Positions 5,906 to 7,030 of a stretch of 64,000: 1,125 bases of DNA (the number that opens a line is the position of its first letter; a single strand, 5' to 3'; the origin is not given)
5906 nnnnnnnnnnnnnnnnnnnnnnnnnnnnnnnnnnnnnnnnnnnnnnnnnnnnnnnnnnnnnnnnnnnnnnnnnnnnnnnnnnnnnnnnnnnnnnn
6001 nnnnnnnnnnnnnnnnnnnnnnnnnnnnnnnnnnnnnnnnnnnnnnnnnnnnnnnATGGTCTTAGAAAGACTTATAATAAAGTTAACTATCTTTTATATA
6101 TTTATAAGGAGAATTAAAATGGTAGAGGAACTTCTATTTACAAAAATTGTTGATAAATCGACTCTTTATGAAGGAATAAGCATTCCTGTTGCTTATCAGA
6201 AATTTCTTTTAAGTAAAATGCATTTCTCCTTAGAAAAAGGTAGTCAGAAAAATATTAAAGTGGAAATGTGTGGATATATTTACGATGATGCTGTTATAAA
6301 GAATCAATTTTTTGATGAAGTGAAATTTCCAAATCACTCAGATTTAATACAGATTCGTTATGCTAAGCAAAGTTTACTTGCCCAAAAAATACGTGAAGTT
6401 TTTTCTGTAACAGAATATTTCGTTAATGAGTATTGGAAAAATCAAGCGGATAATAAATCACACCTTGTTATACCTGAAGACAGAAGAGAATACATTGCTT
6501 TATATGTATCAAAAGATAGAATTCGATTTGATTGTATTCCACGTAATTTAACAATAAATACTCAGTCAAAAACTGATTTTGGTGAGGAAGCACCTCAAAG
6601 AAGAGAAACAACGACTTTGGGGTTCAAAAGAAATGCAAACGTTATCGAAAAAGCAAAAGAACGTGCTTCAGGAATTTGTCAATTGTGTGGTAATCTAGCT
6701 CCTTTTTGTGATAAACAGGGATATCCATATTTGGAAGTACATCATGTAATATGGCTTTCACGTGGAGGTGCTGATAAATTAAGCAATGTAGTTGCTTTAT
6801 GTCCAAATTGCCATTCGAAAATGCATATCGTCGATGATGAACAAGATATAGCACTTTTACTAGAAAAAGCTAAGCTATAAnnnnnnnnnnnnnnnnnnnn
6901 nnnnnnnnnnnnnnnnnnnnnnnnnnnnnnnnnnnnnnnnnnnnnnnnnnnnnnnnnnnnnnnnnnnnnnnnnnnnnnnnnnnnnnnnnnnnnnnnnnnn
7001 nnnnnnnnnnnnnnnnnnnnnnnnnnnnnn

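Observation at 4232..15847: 184-bp perfect direct repeat brackets an 11.4-kb defence/accessory segment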

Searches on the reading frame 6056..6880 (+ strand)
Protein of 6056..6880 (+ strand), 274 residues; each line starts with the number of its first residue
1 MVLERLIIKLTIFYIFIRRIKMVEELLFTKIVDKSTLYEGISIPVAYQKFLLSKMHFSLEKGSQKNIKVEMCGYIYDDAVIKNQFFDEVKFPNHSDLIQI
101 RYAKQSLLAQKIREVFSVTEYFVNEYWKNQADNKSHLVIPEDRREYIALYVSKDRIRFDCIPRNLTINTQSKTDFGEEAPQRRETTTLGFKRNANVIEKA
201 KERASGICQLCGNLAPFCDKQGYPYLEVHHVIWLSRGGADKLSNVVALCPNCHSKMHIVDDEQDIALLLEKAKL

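Call 7: search_protein_families(library=pfam, proteins=[window:6056-6880:+], max_evalue=0.01)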
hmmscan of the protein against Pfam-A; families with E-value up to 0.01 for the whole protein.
window:6056-6880:+ (274 aa): 3 families
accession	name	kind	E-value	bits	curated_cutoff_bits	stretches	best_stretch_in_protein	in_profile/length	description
PF01844.29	HNH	-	3.6e-11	43.5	21.4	1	208-257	1-45/47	HNH endonuclease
PF14279.12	HNH_5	-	4.8e-07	30.1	27.5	1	217-260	3-48/56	HNH endonuclease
PF13391.12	HNH_2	-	0.00079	19.7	21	1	208-254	1-56/66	HNH endonuclease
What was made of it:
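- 6056..6880 (+): HNH endonuclease of 274 aa. Its C-terminal domain resembles type IV methyl-directed restriction enzymes. Pfam HNH 4e-11 (call 7).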

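Call 44: search_protein_families(library=padloc, proteins=[window:6056-6880:+], max_evalue=0.001)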
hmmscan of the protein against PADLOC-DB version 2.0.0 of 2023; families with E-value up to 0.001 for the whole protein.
window:6056-6880:+ (274 aa): 4 families
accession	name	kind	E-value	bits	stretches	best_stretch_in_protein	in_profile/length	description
PDLC03656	mREase_IV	-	4e-21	74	1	182-265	181-264/277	Type IV methyl-directed restriction enzyme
PDLC03662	mREase_IV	-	1.1e-06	25.5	1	217-255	495-533/560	Type IV methyl-directed restriction enzyme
PDLC02859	DpdF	-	8.4e-05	19.2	1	227-257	23-53/545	DpdF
PDLC03514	REase_II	-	0.0002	18.7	1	224-257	307-341/386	Type II restriction enzyme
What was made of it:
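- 6056..6880 (+): PADLOC mREase_IV PDLC03656 4e-21, covering residues 182-265 only (call 44).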
